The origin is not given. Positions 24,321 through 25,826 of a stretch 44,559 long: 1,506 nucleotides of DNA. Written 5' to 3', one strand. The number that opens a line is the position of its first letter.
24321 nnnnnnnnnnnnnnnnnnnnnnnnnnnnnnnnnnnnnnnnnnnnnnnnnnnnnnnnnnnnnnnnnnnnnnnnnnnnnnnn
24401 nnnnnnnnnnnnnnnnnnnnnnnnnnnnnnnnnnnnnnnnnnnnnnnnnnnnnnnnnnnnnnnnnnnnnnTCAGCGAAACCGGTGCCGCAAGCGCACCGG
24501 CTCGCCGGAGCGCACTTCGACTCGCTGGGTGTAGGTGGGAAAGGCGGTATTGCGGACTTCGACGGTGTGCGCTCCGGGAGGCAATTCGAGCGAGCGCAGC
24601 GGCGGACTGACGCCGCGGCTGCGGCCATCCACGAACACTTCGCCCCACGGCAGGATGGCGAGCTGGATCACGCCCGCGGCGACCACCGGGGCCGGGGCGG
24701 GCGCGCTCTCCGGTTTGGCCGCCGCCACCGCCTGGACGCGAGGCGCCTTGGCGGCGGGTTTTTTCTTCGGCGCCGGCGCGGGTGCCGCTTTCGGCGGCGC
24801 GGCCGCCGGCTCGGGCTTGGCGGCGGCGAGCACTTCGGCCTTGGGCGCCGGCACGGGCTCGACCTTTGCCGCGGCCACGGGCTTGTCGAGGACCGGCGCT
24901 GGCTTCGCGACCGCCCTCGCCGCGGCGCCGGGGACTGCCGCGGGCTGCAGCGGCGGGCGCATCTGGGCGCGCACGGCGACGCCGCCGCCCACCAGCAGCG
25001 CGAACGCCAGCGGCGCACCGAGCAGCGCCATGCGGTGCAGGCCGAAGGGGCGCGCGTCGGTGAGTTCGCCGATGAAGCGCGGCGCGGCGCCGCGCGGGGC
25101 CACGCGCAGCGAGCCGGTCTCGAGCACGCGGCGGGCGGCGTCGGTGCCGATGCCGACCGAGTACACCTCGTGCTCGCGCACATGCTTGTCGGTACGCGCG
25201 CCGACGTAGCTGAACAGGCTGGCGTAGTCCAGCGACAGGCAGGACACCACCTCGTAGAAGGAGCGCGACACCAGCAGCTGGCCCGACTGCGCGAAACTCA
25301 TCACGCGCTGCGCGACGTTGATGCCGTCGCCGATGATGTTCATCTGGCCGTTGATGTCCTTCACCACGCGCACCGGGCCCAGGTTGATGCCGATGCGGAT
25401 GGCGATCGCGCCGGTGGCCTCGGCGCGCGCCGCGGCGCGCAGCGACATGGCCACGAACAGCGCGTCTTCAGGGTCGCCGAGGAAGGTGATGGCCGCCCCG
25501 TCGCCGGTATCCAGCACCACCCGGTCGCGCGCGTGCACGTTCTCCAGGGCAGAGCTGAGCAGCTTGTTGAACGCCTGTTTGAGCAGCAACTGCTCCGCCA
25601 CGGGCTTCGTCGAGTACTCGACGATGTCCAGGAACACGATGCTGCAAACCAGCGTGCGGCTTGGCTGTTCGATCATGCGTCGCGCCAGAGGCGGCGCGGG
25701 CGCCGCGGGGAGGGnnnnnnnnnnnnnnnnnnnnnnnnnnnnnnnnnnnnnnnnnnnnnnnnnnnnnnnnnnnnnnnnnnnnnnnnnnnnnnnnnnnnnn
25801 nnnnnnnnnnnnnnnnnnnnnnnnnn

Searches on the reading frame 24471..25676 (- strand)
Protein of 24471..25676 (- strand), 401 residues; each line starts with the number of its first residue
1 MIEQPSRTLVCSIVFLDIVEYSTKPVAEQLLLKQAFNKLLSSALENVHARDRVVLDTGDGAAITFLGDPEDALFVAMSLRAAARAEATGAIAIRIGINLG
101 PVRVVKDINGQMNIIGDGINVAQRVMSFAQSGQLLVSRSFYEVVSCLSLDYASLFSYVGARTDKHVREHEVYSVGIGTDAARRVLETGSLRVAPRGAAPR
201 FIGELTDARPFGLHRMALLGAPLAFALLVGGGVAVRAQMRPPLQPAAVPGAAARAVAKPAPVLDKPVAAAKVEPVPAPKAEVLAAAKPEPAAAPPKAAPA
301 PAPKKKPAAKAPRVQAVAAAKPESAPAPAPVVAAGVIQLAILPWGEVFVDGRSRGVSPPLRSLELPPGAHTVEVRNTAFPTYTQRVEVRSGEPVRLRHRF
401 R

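Call 78: search_protein_families(library=pfam, proteins=[window:24471-25676:-], max_evalue=0.00001)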
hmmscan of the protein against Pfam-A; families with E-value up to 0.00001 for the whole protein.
window:24471-25676:- (401 aa): 1 family
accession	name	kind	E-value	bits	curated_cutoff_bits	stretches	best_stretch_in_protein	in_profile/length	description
PF00211.25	Guanylate_cyc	-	3.2e-07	30.6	21.9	1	86-146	95-157/183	Adenylate and Guanylate cyclase catalytic domain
